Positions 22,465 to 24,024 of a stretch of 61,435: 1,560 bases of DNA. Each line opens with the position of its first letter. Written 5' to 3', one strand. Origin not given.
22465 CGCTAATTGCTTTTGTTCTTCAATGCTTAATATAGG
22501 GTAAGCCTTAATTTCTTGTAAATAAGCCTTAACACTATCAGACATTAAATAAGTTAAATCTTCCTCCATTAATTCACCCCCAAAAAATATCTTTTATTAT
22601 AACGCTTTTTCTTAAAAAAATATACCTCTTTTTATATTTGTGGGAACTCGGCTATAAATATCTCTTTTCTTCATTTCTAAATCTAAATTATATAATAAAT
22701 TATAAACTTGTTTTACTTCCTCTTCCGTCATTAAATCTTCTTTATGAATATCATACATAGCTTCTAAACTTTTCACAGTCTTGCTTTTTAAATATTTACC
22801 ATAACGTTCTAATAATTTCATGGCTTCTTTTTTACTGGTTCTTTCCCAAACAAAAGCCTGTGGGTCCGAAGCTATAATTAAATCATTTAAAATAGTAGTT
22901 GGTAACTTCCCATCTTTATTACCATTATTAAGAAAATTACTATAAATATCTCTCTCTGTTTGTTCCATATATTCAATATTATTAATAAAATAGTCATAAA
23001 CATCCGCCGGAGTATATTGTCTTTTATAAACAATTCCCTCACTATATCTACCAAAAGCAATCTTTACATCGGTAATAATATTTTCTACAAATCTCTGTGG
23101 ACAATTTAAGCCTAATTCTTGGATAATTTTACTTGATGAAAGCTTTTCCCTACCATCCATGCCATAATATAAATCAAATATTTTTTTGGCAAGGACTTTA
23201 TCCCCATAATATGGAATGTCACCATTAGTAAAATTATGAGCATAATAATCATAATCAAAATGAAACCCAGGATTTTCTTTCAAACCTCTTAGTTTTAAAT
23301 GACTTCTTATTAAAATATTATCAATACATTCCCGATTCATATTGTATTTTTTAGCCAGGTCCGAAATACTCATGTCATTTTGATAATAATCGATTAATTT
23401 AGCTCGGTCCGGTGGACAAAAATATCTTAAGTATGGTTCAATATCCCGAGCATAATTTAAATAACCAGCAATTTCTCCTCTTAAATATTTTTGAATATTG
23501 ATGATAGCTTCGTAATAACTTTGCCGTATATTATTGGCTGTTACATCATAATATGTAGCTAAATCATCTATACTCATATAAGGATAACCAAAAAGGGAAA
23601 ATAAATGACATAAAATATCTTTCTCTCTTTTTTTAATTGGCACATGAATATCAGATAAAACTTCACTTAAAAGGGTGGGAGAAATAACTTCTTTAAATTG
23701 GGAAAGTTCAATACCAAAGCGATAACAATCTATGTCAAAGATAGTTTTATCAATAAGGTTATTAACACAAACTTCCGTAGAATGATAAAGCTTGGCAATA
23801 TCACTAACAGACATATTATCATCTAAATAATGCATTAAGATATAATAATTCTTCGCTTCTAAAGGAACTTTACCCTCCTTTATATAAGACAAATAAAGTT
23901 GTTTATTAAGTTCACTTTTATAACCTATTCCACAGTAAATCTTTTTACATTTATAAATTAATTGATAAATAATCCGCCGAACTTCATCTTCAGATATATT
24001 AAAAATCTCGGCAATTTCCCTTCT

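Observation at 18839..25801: Operon of three tandem sigma-70 paralogs carrying long multi-HTH C-terminal extensions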

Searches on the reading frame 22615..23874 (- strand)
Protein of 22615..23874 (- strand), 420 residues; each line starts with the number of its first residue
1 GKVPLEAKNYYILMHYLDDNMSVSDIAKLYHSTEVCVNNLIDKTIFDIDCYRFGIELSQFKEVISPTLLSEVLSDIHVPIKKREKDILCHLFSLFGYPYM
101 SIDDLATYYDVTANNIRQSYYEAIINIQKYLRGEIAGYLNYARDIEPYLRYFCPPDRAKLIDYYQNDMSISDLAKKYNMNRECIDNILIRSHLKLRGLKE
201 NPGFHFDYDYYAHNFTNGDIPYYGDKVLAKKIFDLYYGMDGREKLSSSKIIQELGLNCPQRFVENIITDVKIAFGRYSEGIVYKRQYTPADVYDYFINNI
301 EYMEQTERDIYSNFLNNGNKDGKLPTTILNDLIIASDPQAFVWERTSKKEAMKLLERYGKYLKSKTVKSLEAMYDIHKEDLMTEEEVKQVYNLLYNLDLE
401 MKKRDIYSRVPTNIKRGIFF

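Call 41: find_related_loci(query=A3, collection=genome_contigs, flank=10000)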
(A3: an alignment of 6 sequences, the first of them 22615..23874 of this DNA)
Query A3 (420 aa) in genome_contigs; peptide patterns used: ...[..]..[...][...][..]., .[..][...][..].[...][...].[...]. (x = any residue, [..] = any of these).
67 stretches matched a pattern; 21 encode a relative of the query (tblastn E <= 1e-3); 21 distinct loci.
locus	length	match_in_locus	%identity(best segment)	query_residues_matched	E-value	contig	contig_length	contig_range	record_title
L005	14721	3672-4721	34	72-413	9e-62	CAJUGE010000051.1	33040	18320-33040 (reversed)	MAG TPA_asm: uncultured Bacilli bacterium isolate MGBC139354 genome assembly, contig: MGBC139354.51, whole genome shotgu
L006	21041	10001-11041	36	64-401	3e-60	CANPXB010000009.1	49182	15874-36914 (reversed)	MAG: uncultured Bacilli bacterium isolate Lapin-004__bin76 genome assembly, contig: Lapin-004__NODE_793_length_49182_cov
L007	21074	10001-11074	34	64-413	3e-60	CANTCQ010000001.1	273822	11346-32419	MAG TPA_asm: uncultured Tenericutes bacterium isolate SRR15510219_bin.6_metawrap_v1.3_MAG genome assembly, contig: NODE.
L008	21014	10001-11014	33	69-398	5e-60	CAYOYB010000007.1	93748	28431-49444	MAG TPA_asm: uncultured Muribaculaceae bacterium isolate SRP199465_co1_408 genome assembly, contig: NODE_345_length_9374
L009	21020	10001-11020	35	64-394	2e-56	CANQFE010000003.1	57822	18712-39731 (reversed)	MAG: uncultured Bacilli bacterium isolate Lapin-008__bin14 genome assembly, contig: Lapin-008__NODE_667_length_57822_cov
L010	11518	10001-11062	34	64-408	1e-60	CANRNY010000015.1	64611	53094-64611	MAG: uncultured Bacilli bacterium isolate Lapin-020__bin70 genome assembly, contig: Lapin-020__NODE_407_length_64611_cov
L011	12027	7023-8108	33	64-417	5e-62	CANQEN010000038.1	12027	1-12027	MAG: uncultured Bacilli bacterium isolate Lapin-007__bin2 genome assembly, contig: Lapin-007__NODE_2100_length_12027_cov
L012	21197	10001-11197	29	19-410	2e-50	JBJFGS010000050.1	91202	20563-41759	MAG: Candidatus Coprovivens sp. isolate PUUB45_bin.013 NODE_93_length_91202_cov_19.309061, whole genome shotgun sequence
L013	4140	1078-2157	29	69-420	2e-49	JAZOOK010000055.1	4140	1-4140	MAG: Candidatus Coprovivens sp. isolate T1900045629_YK20190323.MAGScoT_cleanbin_000017 SGB_8053_k141_399496, whole genom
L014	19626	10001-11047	29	64-404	3e-48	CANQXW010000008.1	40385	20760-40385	MAG: uncultured Bacilli bacterium isolate Lapin-016__bin2 genome assembly, contig: Lapin-016__NODE_810_length_40385_cov_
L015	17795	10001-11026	31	64-398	5e-49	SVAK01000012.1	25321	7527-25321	MAG: Bacillota bacterium isolate SIG200 NODE_10344_length_25321_cov_2.930658, whole genome shotgun sequence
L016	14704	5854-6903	28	69-412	2e-43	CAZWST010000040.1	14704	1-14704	MAG TPA_asm: uncultured Muribaculaceae bacterium isolate SRP287540_co1_203 genome assembly, contig: NODE_4345_length_147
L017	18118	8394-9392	30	72-401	2e-41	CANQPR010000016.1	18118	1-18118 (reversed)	MAG: uncultured Bacilli bacterium isolate Lapin-012__bin22 genome assembly, contig: Lapin-012__NODE_3977_length_18118_co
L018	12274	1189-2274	30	40-391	3e-41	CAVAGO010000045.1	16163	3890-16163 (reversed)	bacterium isolate H07602-L1_cleanbin_000025 genome assembly, contig: Spades_H07602-L1_contig_1815, whole genome shotgun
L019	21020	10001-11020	28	64-394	3e-41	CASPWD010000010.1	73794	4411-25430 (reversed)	MAG: uncultured Bacilli bacterium isolate extra-ERR2497918.26_1677795665 genome assembly, contig: NODE_107_length_73794_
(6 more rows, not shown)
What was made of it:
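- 21 GTDB-genome loci carry it (call 41).
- Tried and rejected: It was repeated with 6 closer sequences (A3, call 41).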

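Call 85: find_related_loci(query=A3, collection=viral_contigs, flank=5000)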
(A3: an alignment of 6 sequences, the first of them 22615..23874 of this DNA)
Query A3 (420 aa) in viral_contigs; peptide patterns used: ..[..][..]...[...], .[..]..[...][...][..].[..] (x = any residue, [..] = any of these).
109 stretches matched a pattern, but none encodes a relative of the query by tblastn (E <= 1e-3).
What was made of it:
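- A scan of IMG/VR found no relative (call 85).
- Tried and rejected: The IMG/VR scan found nothing (call 85).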
